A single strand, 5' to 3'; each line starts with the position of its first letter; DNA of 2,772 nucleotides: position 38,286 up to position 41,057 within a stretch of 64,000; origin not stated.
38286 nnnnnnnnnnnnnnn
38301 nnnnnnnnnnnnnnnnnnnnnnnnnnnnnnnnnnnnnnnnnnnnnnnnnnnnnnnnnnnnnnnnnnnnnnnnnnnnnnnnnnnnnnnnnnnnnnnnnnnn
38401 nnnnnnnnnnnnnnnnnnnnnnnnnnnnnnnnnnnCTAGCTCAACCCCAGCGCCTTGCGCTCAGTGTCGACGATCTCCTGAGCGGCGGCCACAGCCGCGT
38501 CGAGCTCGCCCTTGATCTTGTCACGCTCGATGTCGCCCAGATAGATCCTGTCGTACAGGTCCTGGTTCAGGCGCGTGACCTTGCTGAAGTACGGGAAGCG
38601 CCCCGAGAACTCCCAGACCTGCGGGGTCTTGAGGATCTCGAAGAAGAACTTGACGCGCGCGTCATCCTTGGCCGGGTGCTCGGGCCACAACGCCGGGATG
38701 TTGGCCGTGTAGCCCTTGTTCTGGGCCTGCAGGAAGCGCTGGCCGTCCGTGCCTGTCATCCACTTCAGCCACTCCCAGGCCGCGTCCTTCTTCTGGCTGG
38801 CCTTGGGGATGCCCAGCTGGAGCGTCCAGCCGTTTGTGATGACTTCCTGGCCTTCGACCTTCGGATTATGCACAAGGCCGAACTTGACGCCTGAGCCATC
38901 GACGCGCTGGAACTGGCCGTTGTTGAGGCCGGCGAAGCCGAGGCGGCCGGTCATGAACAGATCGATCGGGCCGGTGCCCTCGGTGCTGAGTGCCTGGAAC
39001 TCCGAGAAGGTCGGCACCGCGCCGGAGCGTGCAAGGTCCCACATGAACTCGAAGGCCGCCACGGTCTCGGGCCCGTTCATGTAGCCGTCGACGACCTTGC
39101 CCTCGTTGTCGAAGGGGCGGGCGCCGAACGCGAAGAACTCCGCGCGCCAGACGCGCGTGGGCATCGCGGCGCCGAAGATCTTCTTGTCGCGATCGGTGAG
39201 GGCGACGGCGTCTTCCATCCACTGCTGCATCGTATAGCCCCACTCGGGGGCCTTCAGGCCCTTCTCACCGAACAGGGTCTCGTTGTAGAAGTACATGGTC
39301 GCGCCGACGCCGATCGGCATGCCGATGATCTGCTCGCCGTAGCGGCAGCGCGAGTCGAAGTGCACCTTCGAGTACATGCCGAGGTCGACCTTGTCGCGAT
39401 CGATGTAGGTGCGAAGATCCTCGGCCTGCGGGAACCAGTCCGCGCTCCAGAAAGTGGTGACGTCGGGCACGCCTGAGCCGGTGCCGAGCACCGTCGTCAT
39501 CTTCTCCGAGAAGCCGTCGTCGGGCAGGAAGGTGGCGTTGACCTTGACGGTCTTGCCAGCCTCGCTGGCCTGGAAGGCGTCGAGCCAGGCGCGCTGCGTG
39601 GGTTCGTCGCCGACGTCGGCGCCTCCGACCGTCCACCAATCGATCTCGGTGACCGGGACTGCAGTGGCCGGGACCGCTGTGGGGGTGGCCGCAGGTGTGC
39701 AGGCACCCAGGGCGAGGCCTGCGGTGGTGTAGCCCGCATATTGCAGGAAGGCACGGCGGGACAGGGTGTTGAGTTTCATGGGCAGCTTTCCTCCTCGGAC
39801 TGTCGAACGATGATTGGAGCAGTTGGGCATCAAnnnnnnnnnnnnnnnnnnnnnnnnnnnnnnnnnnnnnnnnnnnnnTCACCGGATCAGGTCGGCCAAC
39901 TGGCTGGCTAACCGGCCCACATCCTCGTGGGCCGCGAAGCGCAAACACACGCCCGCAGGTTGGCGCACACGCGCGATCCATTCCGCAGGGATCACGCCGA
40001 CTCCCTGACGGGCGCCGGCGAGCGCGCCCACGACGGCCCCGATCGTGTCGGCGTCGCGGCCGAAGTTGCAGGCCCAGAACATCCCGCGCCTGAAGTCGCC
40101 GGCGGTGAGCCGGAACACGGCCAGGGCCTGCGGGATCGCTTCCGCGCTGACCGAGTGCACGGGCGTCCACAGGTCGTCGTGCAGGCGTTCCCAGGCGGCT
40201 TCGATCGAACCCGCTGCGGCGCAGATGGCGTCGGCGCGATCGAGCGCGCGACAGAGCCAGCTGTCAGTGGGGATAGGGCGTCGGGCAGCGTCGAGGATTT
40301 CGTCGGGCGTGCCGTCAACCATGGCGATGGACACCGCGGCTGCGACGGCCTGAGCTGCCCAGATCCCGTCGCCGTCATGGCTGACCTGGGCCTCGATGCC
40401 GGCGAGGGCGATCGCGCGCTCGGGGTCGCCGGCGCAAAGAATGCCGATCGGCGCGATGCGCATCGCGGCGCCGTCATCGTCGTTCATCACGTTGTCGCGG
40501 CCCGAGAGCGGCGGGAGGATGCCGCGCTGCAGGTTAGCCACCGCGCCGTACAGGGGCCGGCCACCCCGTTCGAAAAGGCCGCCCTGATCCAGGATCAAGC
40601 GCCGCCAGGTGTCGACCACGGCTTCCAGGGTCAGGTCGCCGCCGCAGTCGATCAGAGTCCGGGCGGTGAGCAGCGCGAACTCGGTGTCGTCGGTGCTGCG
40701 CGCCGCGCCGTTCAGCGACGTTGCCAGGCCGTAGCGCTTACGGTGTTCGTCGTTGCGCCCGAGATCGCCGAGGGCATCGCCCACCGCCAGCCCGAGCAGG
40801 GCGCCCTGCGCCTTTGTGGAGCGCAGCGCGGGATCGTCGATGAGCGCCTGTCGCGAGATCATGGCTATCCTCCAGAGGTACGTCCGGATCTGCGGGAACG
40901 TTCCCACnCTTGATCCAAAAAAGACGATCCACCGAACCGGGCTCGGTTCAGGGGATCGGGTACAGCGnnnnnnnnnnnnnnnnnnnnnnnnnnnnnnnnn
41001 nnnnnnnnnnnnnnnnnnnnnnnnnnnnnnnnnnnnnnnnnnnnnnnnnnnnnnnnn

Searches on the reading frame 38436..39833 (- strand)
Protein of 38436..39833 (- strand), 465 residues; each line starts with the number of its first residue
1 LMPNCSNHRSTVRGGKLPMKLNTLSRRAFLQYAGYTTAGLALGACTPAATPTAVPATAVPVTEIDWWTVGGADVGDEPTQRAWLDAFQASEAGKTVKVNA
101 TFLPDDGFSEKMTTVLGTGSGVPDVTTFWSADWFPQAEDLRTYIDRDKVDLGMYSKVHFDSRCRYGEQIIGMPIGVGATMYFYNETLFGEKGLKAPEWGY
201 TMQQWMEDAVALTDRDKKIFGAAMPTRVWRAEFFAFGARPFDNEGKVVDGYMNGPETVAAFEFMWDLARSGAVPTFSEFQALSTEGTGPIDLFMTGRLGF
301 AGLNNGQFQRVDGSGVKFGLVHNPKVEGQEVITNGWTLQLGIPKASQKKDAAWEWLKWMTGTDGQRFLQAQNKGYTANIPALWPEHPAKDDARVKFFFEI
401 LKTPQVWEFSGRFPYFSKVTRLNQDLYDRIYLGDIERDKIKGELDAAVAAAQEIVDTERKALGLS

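Call 13: search_protein_families(library=pfam, proteins=[window:38436-39833:-])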
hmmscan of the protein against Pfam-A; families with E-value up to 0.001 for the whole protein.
window:38436-39833:- (465 aa): 2 families
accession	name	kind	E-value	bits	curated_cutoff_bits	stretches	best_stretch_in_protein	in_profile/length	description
PF01547.30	SBP_bac_1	-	1e-21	78.7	26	1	79-365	10-306/307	Bacterial extracellular solute-binding protein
PF13416.11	SBP_bac_8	-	5.4e-16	59.6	27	1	83-375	2-258/279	Bacterial extracellular solute-binding protein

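Call 16: find_encoding_contigs(protein=window:38436-39833:-, flank=10000, max_places=10)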
Protein window:38436-39833:- (465 aa): no gene with exactly this product is on record in the collection.

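Call 17: find_homologous_proteins(query=window:38436-39833:-, max_evalue=1e-30)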
Query window:38436-39833:- (465 aa): 52 proteins with E <= 1e-30 among 8000 candidates.
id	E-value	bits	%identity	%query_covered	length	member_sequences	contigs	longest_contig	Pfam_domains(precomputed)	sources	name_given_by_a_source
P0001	0.0e+0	1039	100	96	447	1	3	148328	PF13416.12,PF01547.31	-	-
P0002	8.3e-266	900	85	96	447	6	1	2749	PF13416.12,PF01547.31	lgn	-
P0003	1.3e-254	863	81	95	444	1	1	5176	PF13416.12,PF01547.31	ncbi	-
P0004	3.7e-253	859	82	96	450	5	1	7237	PF01547.31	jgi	jgi:multiple sugar transport system substrate-binding protein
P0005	4.8e-244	829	80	96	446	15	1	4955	PF13416.12,PF01547.31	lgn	-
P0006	1.2e-241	821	80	96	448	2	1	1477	PF13416.12,PF01547.31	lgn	-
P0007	1.5e-238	810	79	95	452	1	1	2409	PF13416.12,PF01547.31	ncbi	-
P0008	2.9e-236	803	78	95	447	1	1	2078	PF13416.12,PF01547.31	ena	-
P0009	5.6e-236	802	77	95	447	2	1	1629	PF13416.12,PF01547.31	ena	-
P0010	6.2e-235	799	77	95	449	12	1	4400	PF13416.12,PF01547.31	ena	-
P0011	8.8e-234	795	79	95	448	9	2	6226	PF13416.12,PF01547.31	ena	-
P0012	9.0e-228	775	74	95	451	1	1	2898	PF10518.15,PF01547.31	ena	-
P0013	3.3e-221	753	72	96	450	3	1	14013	PF13416.12,PF01547.31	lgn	-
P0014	4.2e-210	717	68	96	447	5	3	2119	PF13416.12,PF01547.31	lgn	-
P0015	5.9e-208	710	69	96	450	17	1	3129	PF01547.31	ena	-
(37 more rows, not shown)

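Call 18: find_encoding_contigs(protein=P0001, flank=10000, max_places=10)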
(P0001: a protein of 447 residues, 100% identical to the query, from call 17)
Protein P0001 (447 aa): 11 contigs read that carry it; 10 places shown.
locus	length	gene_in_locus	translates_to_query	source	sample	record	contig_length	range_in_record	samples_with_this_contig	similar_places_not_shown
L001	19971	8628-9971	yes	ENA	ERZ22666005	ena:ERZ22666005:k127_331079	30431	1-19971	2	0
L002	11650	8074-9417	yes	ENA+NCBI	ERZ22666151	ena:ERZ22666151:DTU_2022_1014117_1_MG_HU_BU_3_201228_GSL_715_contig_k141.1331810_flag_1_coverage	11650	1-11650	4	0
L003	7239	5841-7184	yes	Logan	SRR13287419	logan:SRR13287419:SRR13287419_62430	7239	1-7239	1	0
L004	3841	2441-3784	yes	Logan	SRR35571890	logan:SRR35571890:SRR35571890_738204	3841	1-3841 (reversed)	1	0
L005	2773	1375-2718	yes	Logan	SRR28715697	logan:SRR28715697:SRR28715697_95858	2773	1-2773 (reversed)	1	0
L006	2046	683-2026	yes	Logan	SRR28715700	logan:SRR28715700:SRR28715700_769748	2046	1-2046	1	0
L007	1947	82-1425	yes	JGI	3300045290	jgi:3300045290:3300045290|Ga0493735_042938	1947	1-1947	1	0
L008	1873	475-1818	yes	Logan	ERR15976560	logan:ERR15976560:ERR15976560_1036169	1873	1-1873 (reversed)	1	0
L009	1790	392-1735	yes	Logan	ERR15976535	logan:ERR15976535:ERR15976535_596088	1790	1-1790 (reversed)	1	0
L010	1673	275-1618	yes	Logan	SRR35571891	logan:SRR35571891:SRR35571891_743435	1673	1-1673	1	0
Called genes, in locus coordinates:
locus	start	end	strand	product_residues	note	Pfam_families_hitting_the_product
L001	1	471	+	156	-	?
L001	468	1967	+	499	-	PF00370:FGGY_N, PF02782:FGGY_C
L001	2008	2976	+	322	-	PF02289:MCH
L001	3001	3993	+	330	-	PF00248:Aldo_ket_red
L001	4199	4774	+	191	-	PF01381:HTH_3, PF13560:HTH_31 (weak), PF07883:Cupin_2 (weak)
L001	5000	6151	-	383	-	PF01266:DAO, PF07992:Pyr_redox_2 (faint)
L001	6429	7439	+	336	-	PF00356:LacI, PF00532:Peripla_BP_1, PF13407:Peripla_BP_4 (faint), PF13377:Peripla_BP_3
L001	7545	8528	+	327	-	PF03747:ADP_ribosyl_GH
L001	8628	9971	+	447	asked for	PF01547:SBP_bac_1, PF13416:SBP_bac_8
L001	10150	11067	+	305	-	PF00528:BPD_transp_1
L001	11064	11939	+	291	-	PF00528:BPD_transp_1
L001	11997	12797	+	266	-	PF00561:Abhydrolase_1, PF12146:Hydrolase_4, PF12697:Abhydrolase_6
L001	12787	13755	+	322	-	PF13964:Beta-prop_Calicin (weak), PF24681:Kelch_KLHDC2_KLHL20_DRC7, PF24981:Beta-prop_ATRN-LZTR1, PF25210:Kelch_FKB95 (weak), PF13415:Beta-prop_FBX42, PF24996:NANM (weak), PF13964:Beta-prop_Calicin, PF01344:Kelch_1, +1 more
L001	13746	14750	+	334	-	PF03747:ADP_ribosyl_GH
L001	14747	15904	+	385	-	PF06857:ACP, PF03328:HpcH_HpaI, PF15617:C-C_Bond_Lyase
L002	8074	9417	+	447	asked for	PF01547:SBP_bac_1, PF13416:SBP_bac_8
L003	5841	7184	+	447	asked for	PF01547:SBP_bac_1, PF13416:SBP_bac_8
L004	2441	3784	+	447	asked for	PF01547:SBP_bac_1, PF13416:SBP_bac_8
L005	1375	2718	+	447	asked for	PF01547:SBP_bac_1, PF13416:SBP_bac_8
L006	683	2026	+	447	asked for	PF01547:SBP_bac_1, PF13416:SBP_bac_8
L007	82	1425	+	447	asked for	PF01547:SBP_bac_1, PF13416:SBP_bac_8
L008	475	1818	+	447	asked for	PF01547:SBP_bac_1, PF13416:SBP_bac_8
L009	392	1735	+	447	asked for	PF01547:SBP_bac_1, PF13416:SBP_bac_8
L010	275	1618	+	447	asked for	PF01547:SBP_bac_1, PF13416:SBP_bac_8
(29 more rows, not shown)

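Call 36: find_related_loci(query=P0001, collection=metagenome_contigs, flank=2500)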
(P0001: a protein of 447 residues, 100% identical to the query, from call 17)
Query P0001 (447 aa) in metagenome_contigs; peptide patterns used: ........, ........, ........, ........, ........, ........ (x = any residue, [..] = any of these).
23 stretches matched a pattern; 7 encode a relative of the query (tblastn E <= 1e-3); 7 distinct loci.
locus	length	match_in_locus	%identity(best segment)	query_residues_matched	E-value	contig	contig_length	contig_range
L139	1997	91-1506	82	1-447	0e+0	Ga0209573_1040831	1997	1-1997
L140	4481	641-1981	86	1-447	0e+0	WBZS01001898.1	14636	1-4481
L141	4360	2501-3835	78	4-447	0e+0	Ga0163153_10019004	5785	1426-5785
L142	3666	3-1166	83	60-447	0e+0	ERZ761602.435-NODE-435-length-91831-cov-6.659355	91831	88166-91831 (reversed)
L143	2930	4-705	73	214-447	6e-119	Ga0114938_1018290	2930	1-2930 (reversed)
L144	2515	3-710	73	211-446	1e-118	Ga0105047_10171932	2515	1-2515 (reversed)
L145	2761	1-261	85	361-447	2e-43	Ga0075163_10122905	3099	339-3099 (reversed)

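Call 45: search_protein_families(library=pfam, alignment_id=A4, max_evalue=0.00001)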
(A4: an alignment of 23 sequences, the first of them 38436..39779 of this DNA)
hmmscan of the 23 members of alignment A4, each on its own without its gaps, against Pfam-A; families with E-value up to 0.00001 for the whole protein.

A. member 1, window:38436-39779:- (447 aa): 2 families
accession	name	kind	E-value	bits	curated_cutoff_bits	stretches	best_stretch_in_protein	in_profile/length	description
PF01547.30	SBP_bac_1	-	9e-22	78.9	26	1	61-347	10-306/307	Bacterial extracellular solute-binding protein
PF13416.11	SBP_bac_8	-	5e-16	59.7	27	1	65-357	2-258/279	Bacterial extracellular solute-binding protein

B. families by the number of members that match (of 23 scanned): 28 families (the first 25 are shown)
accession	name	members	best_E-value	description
PF02446.23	Glyco_hydro_77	1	9.1e-112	4-alpha-glucanotransferase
PF01071.24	GARS_A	1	3.7e-69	Phosphoribosylglycinamide synthetase, ATP-grasp (A) domain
PF07726.17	AAA_3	1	8e-61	ATPase family associated with various cellular activities (AAA)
PF00009.33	GTP_EFTU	1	1.8e-56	Elongation factor Tu GTP binding domain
PF02608.20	Bmp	1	4.7e-53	ABC transporter substrate-binding protein PnrA-like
PF00384.28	Molybdopterin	1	1.6e-47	Molybdopterin oxidoreductase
PF02386.22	TrkH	1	3.2e-46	Cation transport protein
PF03143.23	GTP_EFTU_D3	1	2.7e-38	Elongation factor Tu C-terminal domain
PF00005.33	ABC_tran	1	3.6e-33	ABC transporter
PF02843.22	GARS_C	1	1.3e-26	Phosphoribosylglycinamide synthetase, C domain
PF00561.26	Abhydrolase_1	1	1.4e-23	alpha/beta hydrolase fold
PF01568.27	Molydop_binding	1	7.5e-22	Molydopterin dinucleotide binding domain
PF01547.30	SBP_bac_1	1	9e-22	Bacterial extracellular solute-binding protein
PF12697.13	Abhydrolase_6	1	1.6e-19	Alpha/beta hydrolase family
PF03144.31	GTP_EFTU_D2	1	2.1e-19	Elongation factor Tu domain 2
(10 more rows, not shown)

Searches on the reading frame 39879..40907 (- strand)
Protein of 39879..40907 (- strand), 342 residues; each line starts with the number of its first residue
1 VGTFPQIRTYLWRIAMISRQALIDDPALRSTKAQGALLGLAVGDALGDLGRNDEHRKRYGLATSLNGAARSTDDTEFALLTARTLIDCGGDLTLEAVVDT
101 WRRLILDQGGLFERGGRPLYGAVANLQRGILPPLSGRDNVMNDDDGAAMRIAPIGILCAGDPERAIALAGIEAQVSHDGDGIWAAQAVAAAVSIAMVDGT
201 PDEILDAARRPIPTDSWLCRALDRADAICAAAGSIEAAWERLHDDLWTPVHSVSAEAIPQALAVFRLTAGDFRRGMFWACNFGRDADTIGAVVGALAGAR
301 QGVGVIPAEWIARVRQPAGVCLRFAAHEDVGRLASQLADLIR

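Call 13: search_protein_families(library=pfam, proteins=[window:39879-40907:-])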
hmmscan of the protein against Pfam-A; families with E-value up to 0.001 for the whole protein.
window:39879-40907:- (342 aa): 1 family
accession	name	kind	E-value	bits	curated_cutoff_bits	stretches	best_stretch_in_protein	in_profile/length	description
PF03747.19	ADP_ribosyl_GH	-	5.5e-50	171.1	26.2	1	35-309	1-287/287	ADP-ribosylglycohydrolase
